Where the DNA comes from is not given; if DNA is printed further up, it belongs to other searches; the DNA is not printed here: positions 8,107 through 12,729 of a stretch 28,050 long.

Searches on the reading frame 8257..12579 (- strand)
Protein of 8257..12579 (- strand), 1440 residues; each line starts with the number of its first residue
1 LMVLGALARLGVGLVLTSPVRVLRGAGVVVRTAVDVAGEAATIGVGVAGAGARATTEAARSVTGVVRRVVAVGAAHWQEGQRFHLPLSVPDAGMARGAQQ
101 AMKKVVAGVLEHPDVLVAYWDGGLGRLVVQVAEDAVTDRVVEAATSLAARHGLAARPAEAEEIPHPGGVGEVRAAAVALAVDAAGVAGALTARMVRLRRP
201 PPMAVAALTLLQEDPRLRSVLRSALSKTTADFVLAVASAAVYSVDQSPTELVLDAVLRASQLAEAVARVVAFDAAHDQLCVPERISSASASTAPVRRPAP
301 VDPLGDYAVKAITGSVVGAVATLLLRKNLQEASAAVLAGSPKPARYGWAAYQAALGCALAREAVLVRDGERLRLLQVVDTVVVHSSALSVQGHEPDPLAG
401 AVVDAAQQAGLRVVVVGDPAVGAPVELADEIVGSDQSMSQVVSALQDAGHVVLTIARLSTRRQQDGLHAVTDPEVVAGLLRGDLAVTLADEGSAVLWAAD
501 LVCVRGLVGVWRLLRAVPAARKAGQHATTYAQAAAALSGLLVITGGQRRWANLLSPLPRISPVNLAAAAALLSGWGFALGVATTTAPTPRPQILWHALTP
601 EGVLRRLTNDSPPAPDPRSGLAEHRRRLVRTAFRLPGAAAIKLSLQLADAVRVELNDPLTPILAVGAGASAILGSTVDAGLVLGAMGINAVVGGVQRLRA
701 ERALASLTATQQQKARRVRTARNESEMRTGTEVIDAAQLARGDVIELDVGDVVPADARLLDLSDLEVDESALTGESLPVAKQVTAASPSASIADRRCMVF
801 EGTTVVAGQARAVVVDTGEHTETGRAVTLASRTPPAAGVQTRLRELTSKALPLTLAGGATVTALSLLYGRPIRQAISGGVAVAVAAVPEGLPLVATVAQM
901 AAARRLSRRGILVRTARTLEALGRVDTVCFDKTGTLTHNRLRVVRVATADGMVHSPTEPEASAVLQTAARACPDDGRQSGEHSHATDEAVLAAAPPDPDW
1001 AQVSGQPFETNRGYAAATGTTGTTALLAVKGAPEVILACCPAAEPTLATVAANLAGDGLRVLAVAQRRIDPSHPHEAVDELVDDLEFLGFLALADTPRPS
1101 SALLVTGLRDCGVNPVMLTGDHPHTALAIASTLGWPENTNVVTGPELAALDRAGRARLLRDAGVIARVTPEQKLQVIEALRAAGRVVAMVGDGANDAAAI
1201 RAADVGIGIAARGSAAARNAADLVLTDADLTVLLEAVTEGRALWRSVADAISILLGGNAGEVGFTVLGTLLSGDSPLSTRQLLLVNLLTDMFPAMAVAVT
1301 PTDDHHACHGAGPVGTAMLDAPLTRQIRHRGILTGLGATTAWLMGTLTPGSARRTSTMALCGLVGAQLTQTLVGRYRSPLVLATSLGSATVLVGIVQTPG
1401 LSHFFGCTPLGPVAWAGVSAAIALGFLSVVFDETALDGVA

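Call 41: search_protein_families(library=pfam, proteins=[window:8257-12579:-], max_evalue=1)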
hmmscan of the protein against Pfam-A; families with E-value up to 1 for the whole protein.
window:8257-12579:- (1440 aa): 5 families
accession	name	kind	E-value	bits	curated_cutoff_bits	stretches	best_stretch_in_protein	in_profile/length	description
PF00122.25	E1-E2_ATPase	-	1.8e-41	142.1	28.1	1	715-909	7-181/181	E1-E2 ATPase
PF00689.26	Cation_ATPase_C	-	2e-20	73.7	27.3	1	1275-1433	2-170/175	Cation transporting ATPase, C-terminus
PF00702.32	Hydrolase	-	1.7e-19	71.4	26.4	1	925-1204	1-191/191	haloacid dehalogenase-like hydrolase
PF13246.12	Cation_ATPase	-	0.051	14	21.7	1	998-1040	44-88/91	Cation transport ATPase (P-type)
PF18130.6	ATPgrasp_N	-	0.13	13.3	27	1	404-476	2-68/81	ATP-grasp N-terminal domain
